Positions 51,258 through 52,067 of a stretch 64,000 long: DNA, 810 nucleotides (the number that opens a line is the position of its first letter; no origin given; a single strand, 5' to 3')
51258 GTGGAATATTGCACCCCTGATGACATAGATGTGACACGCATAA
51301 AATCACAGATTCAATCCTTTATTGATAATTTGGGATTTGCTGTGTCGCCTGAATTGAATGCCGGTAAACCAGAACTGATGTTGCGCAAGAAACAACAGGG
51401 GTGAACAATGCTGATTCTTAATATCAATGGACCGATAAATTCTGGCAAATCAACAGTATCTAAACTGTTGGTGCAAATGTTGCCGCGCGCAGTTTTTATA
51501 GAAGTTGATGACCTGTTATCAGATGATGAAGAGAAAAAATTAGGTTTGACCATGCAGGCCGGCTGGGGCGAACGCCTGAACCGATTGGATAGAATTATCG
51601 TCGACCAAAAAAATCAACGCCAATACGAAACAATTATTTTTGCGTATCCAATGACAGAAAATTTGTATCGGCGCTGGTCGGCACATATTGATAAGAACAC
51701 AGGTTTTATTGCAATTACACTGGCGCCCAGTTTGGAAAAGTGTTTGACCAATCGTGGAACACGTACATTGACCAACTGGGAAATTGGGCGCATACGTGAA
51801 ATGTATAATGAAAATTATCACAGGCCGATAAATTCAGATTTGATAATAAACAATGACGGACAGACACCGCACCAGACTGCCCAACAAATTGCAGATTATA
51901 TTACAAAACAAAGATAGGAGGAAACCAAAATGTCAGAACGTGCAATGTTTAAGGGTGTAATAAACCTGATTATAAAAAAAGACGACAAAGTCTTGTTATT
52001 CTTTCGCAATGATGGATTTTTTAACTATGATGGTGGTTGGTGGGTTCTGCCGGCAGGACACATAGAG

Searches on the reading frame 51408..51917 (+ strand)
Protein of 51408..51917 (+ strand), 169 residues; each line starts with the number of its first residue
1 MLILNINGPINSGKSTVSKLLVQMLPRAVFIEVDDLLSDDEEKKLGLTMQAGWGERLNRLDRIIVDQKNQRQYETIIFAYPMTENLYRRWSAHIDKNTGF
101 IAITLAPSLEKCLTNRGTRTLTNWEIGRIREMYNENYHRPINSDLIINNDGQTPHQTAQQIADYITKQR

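Call 64: search_protein_families(library=pfam, proteins=[window:51408-51917:+], max_evalue=0.001)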
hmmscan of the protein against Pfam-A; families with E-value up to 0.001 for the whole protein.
window:51408-51917:+ (169 aa): 2 families
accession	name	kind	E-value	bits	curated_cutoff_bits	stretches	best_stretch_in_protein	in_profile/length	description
PF13238.12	AAA_18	-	0.00064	20.6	29.4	1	6-90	3-89/128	AAA domain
PF13671.12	AAA_33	-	0.00071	20.3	27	1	6-119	4-118/143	AAA domain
